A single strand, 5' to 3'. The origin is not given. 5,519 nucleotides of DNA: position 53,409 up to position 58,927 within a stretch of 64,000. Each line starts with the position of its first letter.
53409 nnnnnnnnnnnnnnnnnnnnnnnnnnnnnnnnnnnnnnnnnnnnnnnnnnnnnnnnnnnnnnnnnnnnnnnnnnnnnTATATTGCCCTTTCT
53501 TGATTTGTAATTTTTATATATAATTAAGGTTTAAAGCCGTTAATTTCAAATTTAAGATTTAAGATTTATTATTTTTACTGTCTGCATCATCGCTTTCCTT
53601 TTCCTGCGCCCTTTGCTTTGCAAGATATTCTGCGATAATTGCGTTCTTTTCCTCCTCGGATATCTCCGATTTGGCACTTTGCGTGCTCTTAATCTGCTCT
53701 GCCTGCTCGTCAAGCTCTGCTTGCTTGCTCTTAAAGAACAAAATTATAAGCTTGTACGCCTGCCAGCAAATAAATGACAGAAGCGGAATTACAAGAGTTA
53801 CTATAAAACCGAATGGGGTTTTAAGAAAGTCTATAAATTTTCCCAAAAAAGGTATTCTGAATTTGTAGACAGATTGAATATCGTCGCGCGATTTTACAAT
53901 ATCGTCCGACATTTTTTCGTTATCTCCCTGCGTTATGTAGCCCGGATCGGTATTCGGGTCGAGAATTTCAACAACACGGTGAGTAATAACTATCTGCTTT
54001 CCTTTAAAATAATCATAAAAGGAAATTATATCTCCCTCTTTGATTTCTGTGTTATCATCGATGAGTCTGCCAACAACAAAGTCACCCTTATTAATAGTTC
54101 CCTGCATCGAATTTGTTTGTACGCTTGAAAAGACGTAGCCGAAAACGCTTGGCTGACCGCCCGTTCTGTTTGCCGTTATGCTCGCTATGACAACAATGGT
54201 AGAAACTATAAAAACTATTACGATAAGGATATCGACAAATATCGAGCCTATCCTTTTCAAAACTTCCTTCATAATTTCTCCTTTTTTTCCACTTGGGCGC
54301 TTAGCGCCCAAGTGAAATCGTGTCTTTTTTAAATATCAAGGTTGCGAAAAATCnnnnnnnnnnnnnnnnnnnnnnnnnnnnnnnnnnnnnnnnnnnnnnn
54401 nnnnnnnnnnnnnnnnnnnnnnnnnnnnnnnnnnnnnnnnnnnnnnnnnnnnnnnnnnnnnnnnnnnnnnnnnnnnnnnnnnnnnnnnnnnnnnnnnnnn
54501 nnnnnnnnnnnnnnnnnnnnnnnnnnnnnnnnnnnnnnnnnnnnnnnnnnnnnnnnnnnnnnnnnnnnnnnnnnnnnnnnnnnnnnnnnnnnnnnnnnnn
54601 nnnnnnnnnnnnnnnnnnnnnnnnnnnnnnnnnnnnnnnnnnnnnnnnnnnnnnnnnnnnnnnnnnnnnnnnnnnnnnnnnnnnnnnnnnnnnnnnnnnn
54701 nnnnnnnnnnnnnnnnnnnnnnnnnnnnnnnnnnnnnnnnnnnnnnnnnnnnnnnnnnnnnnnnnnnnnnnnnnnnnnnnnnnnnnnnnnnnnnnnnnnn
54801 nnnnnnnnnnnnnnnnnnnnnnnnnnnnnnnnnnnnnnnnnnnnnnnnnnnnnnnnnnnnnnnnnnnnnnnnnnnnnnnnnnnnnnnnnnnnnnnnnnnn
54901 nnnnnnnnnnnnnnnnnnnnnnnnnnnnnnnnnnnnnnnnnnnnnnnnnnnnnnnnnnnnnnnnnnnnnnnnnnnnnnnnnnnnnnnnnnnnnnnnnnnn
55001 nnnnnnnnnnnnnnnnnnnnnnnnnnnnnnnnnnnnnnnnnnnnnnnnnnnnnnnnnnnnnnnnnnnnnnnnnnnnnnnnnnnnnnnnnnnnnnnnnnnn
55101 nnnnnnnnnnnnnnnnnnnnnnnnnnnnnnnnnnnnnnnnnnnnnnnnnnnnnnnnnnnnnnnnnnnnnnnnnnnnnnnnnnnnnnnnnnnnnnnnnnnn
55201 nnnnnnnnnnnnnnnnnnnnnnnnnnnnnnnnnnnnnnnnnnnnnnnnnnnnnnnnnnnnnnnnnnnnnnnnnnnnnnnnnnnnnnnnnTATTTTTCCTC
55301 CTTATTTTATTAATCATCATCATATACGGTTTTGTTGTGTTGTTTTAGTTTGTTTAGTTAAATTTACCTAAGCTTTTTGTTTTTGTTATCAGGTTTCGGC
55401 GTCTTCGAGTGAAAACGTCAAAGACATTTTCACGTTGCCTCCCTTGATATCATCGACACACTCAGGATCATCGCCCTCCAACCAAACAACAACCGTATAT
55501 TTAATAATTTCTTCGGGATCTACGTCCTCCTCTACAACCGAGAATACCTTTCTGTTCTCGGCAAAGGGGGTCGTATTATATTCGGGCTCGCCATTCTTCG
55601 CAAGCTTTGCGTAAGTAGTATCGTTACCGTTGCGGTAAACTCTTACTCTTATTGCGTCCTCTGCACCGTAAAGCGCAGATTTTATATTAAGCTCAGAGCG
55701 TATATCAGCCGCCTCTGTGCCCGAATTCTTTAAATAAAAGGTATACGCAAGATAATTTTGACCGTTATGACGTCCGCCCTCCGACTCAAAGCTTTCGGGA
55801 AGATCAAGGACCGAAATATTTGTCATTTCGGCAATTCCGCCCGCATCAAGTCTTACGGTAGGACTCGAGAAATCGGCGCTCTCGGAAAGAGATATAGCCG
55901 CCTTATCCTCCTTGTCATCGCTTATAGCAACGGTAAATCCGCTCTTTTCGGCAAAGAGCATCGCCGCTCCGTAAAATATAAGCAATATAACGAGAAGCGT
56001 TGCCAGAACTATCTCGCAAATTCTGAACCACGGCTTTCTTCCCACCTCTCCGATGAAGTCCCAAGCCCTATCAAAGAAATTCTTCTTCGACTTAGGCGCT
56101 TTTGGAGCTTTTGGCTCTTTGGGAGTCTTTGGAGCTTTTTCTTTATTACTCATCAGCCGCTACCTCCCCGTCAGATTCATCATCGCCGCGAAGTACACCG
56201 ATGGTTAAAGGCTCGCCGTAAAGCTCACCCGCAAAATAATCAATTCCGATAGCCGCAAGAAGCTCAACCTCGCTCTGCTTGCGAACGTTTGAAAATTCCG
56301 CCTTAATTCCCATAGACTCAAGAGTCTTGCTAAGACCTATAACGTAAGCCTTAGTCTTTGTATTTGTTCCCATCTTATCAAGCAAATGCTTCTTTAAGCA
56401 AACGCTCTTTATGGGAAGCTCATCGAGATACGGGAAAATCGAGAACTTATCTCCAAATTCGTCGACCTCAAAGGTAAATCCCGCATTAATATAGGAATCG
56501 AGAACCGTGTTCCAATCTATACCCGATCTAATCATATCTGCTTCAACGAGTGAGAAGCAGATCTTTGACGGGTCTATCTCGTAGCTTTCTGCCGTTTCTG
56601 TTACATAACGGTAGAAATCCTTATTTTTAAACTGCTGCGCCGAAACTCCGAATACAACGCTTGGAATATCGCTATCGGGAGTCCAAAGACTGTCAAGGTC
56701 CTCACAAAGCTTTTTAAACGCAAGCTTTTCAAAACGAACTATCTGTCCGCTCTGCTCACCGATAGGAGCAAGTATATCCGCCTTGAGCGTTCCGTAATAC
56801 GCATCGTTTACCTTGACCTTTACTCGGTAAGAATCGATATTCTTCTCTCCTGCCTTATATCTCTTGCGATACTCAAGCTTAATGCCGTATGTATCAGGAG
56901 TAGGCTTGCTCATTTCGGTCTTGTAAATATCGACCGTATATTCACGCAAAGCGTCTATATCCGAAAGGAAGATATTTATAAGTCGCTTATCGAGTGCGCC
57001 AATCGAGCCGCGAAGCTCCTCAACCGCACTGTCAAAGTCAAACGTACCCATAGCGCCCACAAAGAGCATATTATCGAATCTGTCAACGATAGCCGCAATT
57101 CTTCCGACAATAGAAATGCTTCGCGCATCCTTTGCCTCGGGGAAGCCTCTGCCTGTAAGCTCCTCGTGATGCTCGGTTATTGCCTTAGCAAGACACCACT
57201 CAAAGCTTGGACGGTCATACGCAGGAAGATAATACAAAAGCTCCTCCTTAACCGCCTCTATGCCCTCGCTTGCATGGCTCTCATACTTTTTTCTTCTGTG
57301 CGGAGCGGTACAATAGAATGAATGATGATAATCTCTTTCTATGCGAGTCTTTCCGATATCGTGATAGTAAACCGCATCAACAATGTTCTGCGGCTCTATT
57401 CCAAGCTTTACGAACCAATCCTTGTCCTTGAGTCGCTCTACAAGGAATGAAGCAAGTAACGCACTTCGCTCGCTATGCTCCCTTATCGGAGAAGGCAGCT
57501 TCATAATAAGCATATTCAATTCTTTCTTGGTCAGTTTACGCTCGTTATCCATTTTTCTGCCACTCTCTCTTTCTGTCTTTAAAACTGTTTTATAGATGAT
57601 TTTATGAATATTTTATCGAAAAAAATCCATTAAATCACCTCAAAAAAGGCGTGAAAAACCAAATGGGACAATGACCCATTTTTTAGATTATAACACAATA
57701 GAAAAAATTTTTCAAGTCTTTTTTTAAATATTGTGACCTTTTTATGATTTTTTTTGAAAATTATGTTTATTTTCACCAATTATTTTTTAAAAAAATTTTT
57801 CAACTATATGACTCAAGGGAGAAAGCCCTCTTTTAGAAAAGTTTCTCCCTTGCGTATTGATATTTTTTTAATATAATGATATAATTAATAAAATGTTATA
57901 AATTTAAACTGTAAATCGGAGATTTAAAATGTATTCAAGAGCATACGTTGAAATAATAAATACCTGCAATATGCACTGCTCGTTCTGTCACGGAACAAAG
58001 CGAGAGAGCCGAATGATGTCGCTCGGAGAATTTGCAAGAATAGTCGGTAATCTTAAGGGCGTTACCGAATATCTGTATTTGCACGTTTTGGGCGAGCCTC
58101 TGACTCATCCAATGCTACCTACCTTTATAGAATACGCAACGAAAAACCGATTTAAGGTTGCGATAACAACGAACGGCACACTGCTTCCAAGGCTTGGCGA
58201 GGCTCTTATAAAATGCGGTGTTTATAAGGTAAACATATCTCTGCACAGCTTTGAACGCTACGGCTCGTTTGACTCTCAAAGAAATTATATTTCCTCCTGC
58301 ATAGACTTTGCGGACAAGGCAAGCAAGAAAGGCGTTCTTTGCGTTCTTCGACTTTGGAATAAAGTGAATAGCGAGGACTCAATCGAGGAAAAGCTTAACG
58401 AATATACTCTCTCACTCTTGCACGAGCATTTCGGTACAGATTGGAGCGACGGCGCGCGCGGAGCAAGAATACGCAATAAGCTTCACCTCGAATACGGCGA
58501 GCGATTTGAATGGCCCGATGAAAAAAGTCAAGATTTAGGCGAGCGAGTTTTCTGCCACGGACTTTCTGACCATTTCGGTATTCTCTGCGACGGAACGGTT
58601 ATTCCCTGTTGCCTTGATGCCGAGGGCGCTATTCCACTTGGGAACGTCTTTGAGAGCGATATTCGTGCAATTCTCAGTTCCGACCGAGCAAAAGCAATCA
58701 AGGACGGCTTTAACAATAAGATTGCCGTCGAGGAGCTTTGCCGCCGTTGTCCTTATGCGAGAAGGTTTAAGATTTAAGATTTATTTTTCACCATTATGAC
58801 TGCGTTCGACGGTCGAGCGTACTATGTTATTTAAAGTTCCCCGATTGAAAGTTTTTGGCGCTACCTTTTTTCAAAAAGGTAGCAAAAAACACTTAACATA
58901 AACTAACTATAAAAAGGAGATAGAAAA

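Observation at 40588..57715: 17-kb operon of seven TasA/camelysin-like paralogs, two SipW peptidases, an AAA+ motor pair and a c-di-GMP-type protein: candidate undescribed surface-fibre/adhesin system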

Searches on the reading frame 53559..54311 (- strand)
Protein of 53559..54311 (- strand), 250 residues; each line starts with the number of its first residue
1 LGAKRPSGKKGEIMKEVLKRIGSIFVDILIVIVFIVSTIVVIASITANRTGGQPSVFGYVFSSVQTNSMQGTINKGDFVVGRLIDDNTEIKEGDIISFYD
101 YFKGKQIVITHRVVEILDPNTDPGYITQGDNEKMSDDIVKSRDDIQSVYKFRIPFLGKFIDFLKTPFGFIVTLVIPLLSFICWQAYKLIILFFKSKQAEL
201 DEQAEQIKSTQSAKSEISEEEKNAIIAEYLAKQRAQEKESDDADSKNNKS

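Call 4: search_protein_families(library=pfam, proteins=[window:53559-54311:-], max_evalue=0.1)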
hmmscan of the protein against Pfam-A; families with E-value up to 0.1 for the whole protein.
window:53559-54311:- (250 aa): 4 families
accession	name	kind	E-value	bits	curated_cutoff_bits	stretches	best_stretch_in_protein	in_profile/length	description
PF05620.16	TMEM208_SND2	-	0.0027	18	22.9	1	159-216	103-163/167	SRP-independent targeting protein 2/TMEM208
PF09911.14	DUF2140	-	0.01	15.8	34.3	1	177-238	10-72/187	Uncharacterized protein conserved in bacteria (DUF2140)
PF10502.14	Peptidase_S26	-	0.011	16.2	22.9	1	55-100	19-65/168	Signal peptidase, peptidase S26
PF00717.28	Peptidase_S24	-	0.082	13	23.3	0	62-97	38-70/116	Peptidase S24-like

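Call 6: search_protein_families(library=ncbifam, proteins=[window:53559-54311:-], max_evalue=1)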
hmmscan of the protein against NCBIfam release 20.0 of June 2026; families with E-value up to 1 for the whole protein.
window:53559-54311:- (250 aa): 6 families
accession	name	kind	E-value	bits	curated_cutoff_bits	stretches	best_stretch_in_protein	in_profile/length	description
NF046067.1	SigPepSipWBacil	equivalog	6e-29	101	190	1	25-208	7-184/189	signal peptidase I SipW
TIGR02228.1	sigpep_I_arch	equivalog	5.3e-24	84.9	51.85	1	26-183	4-153/158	signal peptidase I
TIGR02227.1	sigpep_I_bact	equivalog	0.0002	21.3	47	1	56-110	17-72/162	signal peptidase I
NF042931.1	SAG1386_EF1546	equivalog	0.0079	16.3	80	1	179-245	38-100/158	SAG1386/EF1546 family surface-associated protein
NF006611.0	PRK09173.1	equivalog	0.011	15.8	195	1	197-242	28-72/159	F0F1 ATP synthase subunit B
TIGR02754.1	sod_Ni_protease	equivalog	0.088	13.3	63.25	1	64-138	3-73/90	nickel-type superoxide dismutase maturation protease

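Call 89: search_solved_structures(query=window:53559-54311:-, max_evalue=1, show_alignments=1)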
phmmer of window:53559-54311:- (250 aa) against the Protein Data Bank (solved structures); distinct sequences matched with E-value up to 1: 3.
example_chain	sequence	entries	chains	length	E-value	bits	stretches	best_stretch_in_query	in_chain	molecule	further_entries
7p2q_A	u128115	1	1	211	0.0014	21.7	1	48-137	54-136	Signal peptidase complex catalytic subunit SEC11C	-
7p2p_A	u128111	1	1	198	0.009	19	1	64-137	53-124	Signal peptidase complex catalytic subunit SEC11A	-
9rjb_A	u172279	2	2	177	0.016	18.1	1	64-137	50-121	Signal peptidase complex catalytic subunit SEC11A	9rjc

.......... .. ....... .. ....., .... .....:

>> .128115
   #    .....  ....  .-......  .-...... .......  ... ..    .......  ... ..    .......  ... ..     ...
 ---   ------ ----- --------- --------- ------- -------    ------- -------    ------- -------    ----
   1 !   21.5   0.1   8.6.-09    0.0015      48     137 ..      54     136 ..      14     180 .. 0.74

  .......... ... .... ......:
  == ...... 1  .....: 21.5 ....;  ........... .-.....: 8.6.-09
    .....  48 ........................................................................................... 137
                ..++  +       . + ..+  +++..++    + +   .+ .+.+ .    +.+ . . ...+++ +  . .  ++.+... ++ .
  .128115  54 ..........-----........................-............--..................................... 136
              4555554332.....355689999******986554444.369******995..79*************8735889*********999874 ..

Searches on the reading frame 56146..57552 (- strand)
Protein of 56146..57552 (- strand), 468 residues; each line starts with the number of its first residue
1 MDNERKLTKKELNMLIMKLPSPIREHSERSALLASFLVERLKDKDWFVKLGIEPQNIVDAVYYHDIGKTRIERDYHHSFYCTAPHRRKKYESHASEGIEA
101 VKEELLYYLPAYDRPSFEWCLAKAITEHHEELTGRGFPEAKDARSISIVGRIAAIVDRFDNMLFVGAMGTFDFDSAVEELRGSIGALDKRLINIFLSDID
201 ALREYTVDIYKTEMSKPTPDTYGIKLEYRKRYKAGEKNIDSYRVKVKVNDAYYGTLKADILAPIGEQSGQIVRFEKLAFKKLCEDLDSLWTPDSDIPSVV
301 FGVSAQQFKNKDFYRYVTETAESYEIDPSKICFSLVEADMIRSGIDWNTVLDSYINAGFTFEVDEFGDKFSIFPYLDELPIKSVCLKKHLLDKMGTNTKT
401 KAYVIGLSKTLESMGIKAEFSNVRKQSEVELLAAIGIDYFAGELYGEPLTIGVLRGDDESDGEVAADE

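Call 4: search_protein_families(library=pfam, proteins=[window:56146-57552:-], max_evalue=0.1)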
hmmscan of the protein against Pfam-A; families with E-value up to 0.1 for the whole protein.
window:56146-57552:- (468 aa): 3 families
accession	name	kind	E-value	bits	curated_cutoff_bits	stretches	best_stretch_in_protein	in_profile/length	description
PF00563.25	EAL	-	5.7e-26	91.8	31.3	1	228-448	17-236/236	EAL domain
PF01966.28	HD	-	5e-10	40.1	22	1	25-162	3-116/116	HD domain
PF13487.12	HD_5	-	8.8e-08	32.5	27.2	1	83-162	71-139/170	HD domain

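Call 6: search_protein_families(library=ncbifam, proteins=[window:56146-57552:-], max_evalue=1)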
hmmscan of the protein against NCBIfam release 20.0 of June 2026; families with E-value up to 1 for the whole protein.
window:56146-57552:- (468 aa): 14 families
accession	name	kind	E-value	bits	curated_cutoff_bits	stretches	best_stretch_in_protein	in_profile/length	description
NF008467.0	PRK11359.1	equivalog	2.4e-15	55.6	857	1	224-450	558-784/800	oxygen-sensing cyclic-di-GMP phosphodiesterase DosP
NF045675.1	PhdiestaseDibA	equivalog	1.7e-10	39.9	980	1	245-450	412-617/623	phosphodiesterase DibA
NF007474.0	PRK10060.1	equivalog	2.6e-10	39.2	782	1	264-450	461-646/663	cyclic di-GMP phosphodiesterase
NF053781.1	cdiGMPphdstlr2612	equivalog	2.9e-09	35.1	1600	1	243-450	1048-1257/1268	Tlr1612 family c-di-GMP phosphodiesterase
NF008807.1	PRK11829.1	equivalog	3.2e-09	35.5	733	1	263-450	468-654/670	biofilm formation regulator HmsP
NF008281.1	PRK11059.1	equivalog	2.1e-08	32.9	663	1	228-448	413-629/633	RNase E specificity factor CsrD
NF052458.1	PhdiestGepA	equivalog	2.8e-08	32.4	1200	1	263-450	644-833/840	phosphodiesterase GepA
NF007298.0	PRK09776.1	equivalog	6.5e-08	30.9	1135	1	298-451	946-1099/1111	diguanylate cyclase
NF052265.1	EAL_dom_RimA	equivalog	7.3e-08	32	430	1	316-449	101-234/248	S6 modification regulatory phosphodiesterase RimA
NF007839.0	PRK10551.1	equivalog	1e-07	30.9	461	1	233-452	286-504/518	cyclic di-GMP phosphodiesterase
NF053512.1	nitric_RR_NosR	exception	2.6e-06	26.8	400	1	55-199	218-354/422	response regulator c-di-GMP phosphodiesterase, NosR family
TIGR00277.1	HDIG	domain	0.00024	20.9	27.6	1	27-104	9-68/84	HDIG domain-containing metalloprotein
NF052596.1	RR_EAL_PvrR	equivalog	0.0016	17.1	580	1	308-448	239-379/398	response regulator cyclic di-GMP phosphodiesterase PvrR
NF045673.1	c-di-GMPRcptLapD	equivalog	0.0043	15.4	1020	1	247-450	450-646/647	cyclic di-GMP receptor LapD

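Call 15: search_protein_families(library=padloc, proteins=[window:56146-57552:-], max_evalue=0.1)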
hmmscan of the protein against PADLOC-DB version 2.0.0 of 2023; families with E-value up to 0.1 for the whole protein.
window:56146-57552:- (468 aa): 1 family
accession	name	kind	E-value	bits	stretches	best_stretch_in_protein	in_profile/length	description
PDLC01254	Cas3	-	9.1e-05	20.7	1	22-144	8-98/164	CAS-I; effector_G3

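Call 70: search_solved_structures(query=window:56146-57552:-, max_evalue=0.001, show_alignments=2)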
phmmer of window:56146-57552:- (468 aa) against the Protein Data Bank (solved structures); distinct sequences matched with E-value up to 0.001: 34.
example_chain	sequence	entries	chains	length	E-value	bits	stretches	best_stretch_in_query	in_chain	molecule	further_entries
4hu3_A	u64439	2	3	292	2.7e-10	43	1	224-451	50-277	Oxygen sensor protein DosP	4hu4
6hq4_A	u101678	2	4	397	3.7e-10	42.5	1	299-452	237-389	EAL Enzyme Bd1971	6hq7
6hq5_A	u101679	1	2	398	3.7e-10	42.5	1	299-452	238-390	EAL Enzyme Bd1971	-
5m1t_A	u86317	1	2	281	7.6e-10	41.5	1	252-450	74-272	MucR Phosphodiesterase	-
9clo_A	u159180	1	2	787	2.9e-09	39.6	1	225-451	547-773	Oxygen sensor protein DosP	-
9cmf_A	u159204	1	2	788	2.9e-09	39.6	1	225-451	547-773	Oxygen sensor protein DosP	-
9bgv_A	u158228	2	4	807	3e-09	39.5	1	225-451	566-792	Oxygen sensor protein DosP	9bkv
9cdr_A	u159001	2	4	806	3e-09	39.5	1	225-451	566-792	Oxygen sensor protein DosP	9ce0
4rni_A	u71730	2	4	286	2.2e-08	36.7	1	254-450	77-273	Motility regulator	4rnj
4y8e_A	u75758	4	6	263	4.8e-08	35.6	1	253-453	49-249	PA3825 EAL | PA3825-EAL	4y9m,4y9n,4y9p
5mkg_A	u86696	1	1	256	5.1e-08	35.5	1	253-452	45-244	Diguanylate phosphodiesterase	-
5mkg_B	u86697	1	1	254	5.1e-08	35.5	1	253-452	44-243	Diguanylate phosphodiesterase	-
5mfu_A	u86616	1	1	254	5.3e-08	35.4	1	253-452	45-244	cyclic-guanylate-specific phosphodiesterase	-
5mf5_A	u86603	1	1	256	5.3e-08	35.4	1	253-452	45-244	Diguanylate phosphodiesterase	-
4kie_A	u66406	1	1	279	5.4e-08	35.4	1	249-449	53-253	Cyclic di-GMP phosphodiesterase YahA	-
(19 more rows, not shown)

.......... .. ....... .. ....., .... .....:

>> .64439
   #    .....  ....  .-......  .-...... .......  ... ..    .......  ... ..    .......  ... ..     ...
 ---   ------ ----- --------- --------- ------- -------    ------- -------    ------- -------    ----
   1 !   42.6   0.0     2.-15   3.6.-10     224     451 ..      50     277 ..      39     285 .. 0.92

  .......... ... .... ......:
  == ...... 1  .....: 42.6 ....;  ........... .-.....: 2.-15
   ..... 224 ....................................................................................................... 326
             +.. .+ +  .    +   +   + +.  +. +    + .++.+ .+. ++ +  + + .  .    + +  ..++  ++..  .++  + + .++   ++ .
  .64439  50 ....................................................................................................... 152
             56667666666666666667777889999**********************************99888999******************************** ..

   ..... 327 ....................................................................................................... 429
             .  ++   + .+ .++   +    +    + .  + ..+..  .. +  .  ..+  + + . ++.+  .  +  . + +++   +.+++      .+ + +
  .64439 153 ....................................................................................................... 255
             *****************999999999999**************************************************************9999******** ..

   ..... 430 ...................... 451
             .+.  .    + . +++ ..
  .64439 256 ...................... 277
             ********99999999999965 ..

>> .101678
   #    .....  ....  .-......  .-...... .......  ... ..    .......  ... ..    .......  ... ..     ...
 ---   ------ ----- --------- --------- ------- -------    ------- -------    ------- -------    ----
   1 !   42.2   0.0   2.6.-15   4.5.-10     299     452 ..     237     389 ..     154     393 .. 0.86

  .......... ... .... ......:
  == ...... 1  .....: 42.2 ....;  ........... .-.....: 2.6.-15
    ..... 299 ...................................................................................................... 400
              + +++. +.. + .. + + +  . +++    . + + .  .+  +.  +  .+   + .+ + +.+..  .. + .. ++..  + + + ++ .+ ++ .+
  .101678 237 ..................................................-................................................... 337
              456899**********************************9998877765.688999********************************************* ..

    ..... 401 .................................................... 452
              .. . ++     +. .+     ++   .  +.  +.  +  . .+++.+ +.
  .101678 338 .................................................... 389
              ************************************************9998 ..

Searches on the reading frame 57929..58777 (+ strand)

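Call 5: search_protein_families(library=pfam, proteins=[window:57929-58777:+], max_evalue=0.1)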
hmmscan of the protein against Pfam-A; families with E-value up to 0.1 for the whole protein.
window:57929-58777:+ (282 aa): 2 families
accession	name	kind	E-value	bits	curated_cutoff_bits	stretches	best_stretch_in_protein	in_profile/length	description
PF04055.27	Radical_SAM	-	1.7e-14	54.8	29.5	1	7-137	1-142/166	Radical SAM superfamily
PF13186.11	SPASM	-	4.7e-14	52.8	21.5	1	209-275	1-67/67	Iron-sulfur cluster-binding domain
